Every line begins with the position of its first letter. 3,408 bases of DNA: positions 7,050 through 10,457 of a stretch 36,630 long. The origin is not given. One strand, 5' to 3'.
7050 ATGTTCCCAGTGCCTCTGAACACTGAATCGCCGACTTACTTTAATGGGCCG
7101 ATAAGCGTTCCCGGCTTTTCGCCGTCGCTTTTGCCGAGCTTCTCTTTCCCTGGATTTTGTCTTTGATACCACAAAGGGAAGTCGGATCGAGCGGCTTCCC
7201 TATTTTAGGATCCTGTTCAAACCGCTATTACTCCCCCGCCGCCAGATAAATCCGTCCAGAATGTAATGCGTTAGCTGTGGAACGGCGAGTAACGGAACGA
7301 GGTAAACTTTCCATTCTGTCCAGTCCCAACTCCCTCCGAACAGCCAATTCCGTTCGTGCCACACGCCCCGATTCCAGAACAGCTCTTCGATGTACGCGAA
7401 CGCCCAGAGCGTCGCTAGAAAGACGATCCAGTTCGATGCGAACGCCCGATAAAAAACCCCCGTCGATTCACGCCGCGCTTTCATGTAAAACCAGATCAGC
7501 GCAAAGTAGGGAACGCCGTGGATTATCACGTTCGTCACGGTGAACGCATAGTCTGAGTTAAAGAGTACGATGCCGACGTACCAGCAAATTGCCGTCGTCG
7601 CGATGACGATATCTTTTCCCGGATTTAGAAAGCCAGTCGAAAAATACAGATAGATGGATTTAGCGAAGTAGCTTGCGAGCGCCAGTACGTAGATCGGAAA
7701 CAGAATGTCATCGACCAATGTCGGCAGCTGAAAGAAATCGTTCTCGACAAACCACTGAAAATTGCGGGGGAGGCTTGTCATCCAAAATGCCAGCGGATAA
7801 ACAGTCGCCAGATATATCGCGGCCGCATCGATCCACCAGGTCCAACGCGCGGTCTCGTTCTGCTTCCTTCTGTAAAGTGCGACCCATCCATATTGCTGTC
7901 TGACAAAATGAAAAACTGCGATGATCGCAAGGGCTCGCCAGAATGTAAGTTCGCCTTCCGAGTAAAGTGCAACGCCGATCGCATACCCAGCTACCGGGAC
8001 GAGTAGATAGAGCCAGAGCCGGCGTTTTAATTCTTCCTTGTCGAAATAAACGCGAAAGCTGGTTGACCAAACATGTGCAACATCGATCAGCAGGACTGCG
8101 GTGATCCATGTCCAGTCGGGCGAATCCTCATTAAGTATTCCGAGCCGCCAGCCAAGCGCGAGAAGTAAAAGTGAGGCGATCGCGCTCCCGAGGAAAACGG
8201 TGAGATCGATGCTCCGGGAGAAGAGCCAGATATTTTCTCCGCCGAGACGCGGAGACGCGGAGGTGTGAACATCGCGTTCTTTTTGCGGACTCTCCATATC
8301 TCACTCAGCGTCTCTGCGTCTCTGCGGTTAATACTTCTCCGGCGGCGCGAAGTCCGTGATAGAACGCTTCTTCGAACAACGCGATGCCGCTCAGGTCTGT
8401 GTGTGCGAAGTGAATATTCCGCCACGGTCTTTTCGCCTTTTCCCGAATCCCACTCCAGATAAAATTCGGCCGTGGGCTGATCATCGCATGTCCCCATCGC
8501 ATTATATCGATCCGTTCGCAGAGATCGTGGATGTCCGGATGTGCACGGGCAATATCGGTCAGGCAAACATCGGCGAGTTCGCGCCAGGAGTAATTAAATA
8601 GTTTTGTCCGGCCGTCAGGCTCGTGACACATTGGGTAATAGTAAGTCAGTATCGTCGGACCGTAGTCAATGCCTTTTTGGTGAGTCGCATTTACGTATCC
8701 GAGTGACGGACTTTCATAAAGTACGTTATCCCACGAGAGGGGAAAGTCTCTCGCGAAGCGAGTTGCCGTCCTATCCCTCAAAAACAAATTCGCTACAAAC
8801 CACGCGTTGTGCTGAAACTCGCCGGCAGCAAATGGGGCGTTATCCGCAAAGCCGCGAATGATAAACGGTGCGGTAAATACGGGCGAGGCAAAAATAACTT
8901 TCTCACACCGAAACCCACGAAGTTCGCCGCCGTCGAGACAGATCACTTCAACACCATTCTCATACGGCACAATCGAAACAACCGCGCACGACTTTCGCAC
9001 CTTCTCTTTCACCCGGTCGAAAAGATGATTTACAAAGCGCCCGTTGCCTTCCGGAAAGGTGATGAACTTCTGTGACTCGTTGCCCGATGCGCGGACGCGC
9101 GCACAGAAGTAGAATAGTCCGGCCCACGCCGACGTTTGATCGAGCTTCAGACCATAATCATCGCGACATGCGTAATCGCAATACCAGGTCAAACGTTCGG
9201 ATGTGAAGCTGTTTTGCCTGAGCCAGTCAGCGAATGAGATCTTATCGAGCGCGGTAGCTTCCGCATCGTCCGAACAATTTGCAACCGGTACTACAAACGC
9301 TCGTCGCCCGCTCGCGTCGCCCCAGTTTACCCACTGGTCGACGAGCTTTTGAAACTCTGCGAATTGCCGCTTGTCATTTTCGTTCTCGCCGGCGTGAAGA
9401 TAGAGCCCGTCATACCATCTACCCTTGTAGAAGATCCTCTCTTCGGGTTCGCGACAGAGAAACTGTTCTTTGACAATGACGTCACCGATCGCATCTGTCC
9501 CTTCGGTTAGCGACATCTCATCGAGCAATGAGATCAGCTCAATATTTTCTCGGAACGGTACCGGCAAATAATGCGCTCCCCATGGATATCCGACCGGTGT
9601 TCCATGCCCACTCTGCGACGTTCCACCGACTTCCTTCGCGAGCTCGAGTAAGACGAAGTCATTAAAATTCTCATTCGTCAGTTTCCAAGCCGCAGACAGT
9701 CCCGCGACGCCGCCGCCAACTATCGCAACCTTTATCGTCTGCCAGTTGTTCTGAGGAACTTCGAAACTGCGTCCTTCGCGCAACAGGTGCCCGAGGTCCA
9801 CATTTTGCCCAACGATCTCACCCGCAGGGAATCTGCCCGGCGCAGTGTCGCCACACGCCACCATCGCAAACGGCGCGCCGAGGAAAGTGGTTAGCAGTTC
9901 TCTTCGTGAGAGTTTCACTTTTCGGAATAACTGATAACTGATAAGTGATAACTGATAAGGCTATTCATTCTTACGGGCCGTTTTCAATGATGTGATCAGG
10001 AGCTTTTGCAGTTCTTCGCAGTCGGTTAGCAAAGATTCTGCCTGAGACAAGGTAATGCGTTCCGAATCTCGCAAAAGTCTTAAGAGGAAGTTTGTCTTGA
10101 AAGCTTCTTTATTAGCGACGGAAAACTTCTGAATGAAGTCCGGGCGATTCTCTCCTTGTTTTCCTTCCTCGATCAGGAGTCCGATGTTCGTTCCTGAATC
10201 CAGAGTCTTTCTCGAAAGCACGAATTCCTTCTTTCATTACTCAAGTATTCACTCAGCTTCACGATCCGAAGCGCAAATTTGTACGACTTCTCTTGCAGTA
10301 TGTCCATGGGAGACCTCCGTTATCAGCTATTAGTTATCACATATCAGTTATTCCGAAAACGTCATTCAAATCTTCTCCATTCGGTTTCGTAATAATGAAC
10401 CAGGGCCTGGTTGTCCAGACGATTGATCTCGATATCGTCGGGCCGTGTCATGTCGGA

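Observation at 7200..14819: Seven-gene membrane-anchored aminopropyl-transfer module with mostly uncharacterised partners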

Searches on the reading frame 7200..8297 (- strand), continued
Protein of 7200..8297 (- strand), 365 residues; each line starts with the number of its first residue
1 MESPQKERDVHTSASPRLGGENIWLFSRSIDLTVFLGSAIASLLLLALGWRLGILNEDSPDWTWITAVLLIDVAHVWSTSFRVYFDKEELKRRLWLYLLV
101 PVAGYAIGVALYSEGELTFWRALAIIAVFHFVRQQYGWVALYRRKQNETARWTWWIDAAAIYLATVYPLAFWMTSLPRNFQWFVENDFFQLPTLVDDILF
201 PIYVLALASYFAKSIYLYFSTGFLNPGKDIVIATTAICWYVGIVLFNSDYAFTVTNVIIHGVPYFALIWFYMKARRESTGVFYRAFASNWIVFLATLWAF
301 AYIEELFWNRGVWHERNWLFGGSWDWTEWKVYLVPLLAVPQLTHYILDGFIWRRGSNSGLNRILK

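Call 104: find_encoding_contigs(protein=P0322, flank=8000, max_places=2)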
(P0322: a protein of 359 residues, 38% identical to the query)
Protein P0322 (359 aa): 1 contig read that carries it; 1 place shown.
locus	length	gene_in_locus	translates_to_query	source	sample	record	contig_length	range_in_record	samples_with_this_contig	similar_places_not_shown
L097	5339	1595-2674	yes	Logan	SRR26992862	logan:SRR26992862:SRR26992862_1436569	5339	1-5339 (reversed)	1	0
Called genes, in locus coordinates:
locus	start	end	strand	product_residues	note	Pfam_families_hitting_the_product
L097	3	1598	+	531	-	?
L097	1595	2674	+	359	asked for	-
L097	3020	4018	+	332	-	PF00069:Pkinase, PF07714:PK_Tyr_Ser-Thr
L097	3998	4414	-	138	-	PF25213:HVO_A0261_N (faint), PF12840:HTH_20, PF01022:HTH_5, PF12802:MarR_2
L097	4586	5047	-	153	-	PF14539:DUF4442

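Call 105: find_encoding_contigs(protein=P0363, flank=8000, max_places=2)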
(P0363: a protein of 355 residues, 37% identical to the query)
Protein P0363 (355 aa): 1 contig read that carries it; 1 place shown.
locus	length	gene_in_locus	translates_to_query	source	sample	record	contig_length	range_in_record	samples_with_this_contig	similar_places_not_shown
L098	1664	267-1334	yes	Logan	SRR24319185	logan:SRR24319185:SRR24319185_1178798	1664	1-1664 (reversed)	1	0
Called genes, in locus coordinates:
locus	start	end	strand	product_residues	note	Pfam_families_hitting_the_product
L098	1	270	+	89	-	?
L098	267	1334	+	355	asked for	-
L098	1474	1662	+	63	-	?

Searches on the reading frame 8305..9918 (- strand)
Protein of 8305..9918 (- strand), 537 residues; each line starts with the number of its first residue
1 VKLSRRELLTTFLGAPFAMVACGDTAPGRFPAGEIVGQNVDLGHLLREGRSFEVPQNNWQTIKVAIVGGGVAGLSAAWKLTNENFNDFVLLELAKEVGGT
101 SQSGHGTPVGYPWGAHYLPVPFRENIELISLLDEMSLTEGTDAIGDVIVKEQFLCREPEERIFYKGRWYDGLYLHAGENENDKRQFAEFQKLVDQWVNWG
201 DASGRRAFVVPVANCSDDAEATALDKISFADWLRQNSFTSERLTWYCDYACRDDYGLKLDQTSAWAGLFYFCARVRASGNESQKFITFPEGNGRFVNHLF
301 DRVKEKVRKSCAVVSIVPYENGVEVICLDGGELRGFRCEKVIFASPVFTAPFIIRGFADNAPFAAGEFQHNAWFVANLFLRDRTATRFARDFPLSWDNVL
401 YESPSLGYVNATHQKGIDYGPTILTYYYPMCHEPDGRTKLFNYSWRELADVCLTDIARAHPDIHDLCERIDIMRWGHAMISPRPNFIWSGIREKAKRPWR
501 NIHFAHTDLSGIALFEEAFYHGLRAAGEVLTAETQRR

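Call 3: search_protein_families(library=pfam, proteins=[window:8305-9918:-], max_evalue=0.01)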
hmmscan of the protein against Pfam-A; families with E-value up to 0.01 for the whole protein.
window:8305-9918:- (537 aa): 5 families
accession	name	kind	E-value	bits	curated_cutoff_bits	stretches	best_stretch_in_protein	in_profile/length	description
PF01593.30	Amino_oxidase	-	9.5e-15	55.2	19.8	1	71-530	1-443/443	Flavin containing amine oxidoreductase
PF13450.12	NAD_binding_8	-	4.3e-10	40.2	21.9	1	66-134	1-67/68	NAD(P)-binding Rossmann-like domain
PF01266.30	DAO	-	1.2e-06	28.7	27.9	1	63-104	1-42/353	FAD dependent oxidoreductase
PF00890.30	FAD_binding_2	-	0.00014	21.7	20.4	1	64-106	2-43/414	FAD binding domain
PF07992.20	Pyr_redox_2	-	0.007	16.3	26.1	0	63-83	2-22/291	Pyridine nucleotide-disulphide oxidoreductase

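Call 4: search_protein_families(library=ncbifam, proteins=[window:8305-9918:-], max_evalue=0.01)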
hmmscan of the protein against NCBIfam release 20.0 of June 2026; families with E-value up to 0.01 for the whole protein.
window:8305-9918:- (537 aa): 20 families
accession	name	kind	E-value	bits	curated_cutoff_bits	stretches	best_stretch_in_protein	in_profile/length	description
NF053556.1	prodigi_MAP_PigB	equivalog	9.6e-15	54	850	2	257-529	379-655/659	prodigiosin MAP biosynthesis oxidoreductase PigB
NF005560.0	PRK07233.1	equivalog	1.7e-08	33.7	252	1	63-138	2-73/435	hypothetical protein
NF008841.0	PRK11883.1-1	equivalog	7.4e-08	31.7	517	1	62-103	4-47/453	protoporphyrinogen oxidase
NF005548.0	PRK07208.1-4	equivalog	2.3e-06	26.5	389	1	63-170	5-96/488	hypothetical protein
TIGR03467.1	HpnE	equivalog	3.7e-06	26.5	283.05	1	64-105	1-41/430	hydroxysqualene dehydroxylase HpnE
NF005545.0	PRK07208.1-1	equivalog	9.3e-05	21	451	1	59-170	5-100/504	hypothetical protein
TIGR00562.1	proto_IX_ox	equivalog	0.00017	20.3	97.85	1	62-101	3-43/470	protoporphyrinogen oxidase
NF009410.0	PRK12771.1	subfamily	0.00027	19.7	516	1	59-99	136-175/566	NAD(P)-binding protein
NF008845.0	PRK11883.1-5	equivalog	0.00038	18.9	560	1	62-101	5-49/468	protoporphyrinogen oxidase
TIGR01813.1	flavo_cyto_c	subfamily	0.00039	19.3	285.45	1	64-102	2-40/444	flavocytochrome c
NF005546.0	PRK07208.1-2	equivalog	0.00047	18.9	418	1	63-103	6-46/527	hypothetical protein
NF005549.0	PRK07208.1-5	equivalog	0.0005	18.6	587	1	63-102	6-48/534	hypothetical protein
NF041087.1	bile_acid_BaiCD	equivalog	0.0013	16.9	825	1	60-100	379-418/642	bile acid Fe-S flavoenzyme BaiCD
NF002481.1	PRK01747.1-2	equivalog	0.0018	17.1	600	1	53-98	229-274/611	bifunctional tRNA (5-methylaminomethyl-2-thiouridine)(34)-methyltransferase MnmC2/FAD-dependent 5-carboxymethylaminomethyl-2-thiouridine(34)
NF050086.1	pipecolate_AmaA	exception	0.0027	16.4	600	1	60-101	24-64/425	L-pipecolate oxidase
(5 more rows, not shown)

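Call 35: search_solved_structures(query=window:8305-9918:-, show_alignments=1, max_evalue=0.001)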
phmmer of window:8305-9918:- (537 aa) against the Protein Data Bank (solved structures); distinct sequences matched with E-value up to 0.001: 1.
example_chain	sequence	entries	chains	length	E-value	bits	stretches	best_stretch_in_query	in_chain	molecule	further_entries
7oxl_A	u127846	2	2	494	0.00042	22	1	63-146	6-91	Spermine oxidase,Spermine oxidase,Spermine oxidase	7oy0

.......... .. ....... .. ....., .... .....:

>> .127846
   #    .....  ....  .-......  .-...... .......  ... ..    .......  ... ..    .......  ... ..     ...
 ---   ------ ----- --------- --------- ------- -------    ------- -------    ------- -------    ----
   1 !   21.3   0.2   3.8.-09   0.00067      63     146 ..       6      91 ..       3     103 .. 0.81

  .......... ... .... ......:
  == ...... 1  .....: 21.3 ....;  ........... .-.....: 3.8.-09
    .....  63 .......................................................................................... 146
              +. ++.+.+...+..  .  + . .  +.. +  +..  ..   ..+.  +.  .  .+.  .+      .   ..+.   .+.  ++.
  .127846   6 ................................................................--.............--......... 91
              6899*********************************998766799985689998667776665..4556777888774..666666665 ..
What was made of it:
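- On Flavin amine oxidase (PF01593): There is only a weak N-terminal match to spermine oxidase 7oxl (E 4e-4, call 35).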

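Call 39: search_dna_similar(query=window:8305-9918:-, collection=plasmids, mode=protein, max_rows=40, max_evalue=1e-20, rows=spread)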
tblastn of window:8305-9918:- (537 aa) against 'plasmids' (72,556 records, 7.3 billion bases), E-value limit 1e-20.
Records with a match: 127; places in all: 129; records where one place covers at least 80% of the query: 125.
Best place of each record, by identity: <60% 127.
By first word of the organism name: Ralstonia 120; Novosphingobium 3; Burkholderia 3; Gemmatirosa 1.
By predicted mobility (MOB-suite, as given by PLSDB): mobilizable 90; non-mobilizable 35; conjugative 2.
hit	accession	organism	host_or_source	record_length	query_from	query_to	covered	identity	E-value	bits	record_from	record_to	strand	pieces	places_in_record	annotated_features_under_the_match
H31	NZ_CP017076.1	Novosphingobium resinovorum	single cell,soil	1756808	4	531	98%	37.4%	1e-85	297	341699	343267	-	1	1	none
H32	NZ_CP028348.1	Novosphingobium sp. THN1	cell culture,surface water of Lake Taihu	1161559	29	531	94%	38.3%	6e-85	295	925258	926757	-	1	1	record has no annotation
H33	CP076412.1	Ralstonia wenshanensis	soil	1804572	43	530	91%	33.3%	2e-57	214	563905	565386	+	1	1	NAD(P)-binding protein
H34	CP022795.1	Ralstonia solanacearum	Solanum tuberosum,single cell,Potato ...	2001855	43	531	91%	33.0%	1e-54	206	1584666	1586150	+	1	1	amine oxidase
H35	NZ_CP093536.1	Ralstonia pseudosolanacearum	cell culture,pepper stem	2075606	43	531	91%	33.0%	1e-54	206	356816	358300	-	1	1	none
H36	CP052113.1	Ralstonia solanacearum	tomato,cell culture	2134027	43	531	91%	33.0%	1e-54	206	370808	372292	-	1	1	NAD(P)-binding protein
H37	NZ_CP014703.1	Ralstonia solanacearum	Solanum tuberosum,cell culture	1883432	43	534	92%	32.6%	1e-52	200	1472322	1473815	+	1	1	none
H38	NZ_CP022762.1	Ralstonia solanacearum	Solanum tuberosum,single cell,Potato ...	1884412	43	534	92%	32.6%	1e-52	200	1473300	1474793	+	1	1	none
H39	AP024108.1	Ralstonia solanacearum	-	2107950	43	522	89%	33.3%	6e-53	201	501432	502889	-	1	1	amino oxidase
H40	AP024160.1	Ralstonia solanacearum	Zingiber officinale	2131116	43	522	89%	33.3%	6e-53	201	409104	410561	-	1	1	amino oxidase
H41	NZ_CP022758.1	Ralstonia solanacearum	Solanum tuberosum,single cell,Potato ...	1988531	43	530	91%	32.7%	7e-52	198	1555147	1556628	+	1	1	none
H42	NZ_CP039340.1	Ralstonia pseudosolanacearum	-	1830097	43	531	91%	32.7%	3e-53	202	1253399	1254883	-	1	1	none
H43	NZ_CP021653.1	Ralstonia solanacearum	Solanum lycopersicum,Tomato with ...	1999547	43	531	91%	32.7%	6e-52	198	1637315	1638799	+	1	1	none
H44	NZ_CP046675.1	Ralstonia nicotianae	tobacco,cell culture,leaf veins ...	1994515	43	522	89%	33.0%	4e-53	202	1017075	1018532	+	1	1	none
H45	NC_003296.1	Ralstonia pseudosolanacearum GMI1000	-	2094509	43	522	89%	33.0%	4e-53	202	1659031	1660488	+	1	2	none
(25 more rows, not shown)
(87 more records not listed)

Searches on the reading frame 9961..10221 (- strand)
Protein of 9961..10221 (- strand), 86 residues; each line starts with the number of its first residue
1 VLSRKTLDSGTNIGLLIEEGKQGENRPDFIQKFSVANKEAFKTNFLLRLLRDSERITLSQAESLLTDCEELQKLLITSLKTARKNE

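Call 3: search_protein_families(library=pfam, proteins=[window:9961-10221:-], max_evalue=0.01)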
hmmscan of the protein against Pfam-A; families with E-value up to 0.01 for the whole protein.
window:9961-10221:- (86 aa): 1 family
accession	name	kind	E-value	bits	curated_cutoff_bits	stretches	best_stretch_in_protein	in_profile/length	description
PF05635.17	23S_rRNA_IVP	-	2.3e-11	44.3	33.8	1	3-76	32-105/106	23S rRNA-intervening sequence protein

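Call 4: search_protein_families(library=ncbifam, proteins=[window:9961-10221:-], max_evalue=0.01)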
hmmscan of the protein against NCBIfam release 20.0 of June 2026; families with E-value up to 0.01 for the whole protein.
window:9961-10221:- (86 aa): 1 family
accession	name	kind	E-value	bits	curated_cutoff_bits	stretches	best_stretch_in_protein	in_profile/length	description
TIGR02436.1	TIGR02436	subfamily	5.3e-12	45.9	24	1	3-82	28-108/109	four helix bundle protein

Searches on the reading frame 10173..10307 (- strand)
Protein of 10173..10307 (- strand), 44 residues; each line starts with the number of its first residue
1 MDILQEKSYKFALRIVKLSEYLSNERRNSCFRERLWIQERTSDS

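Call 113: search_protein_families(library=pfam, proteins=[window:10173-10307:-], max_evalue=0.01)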
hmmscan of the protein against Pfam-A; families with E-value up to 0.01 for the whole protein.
window:10173-10307:- (44 aa): 0 families
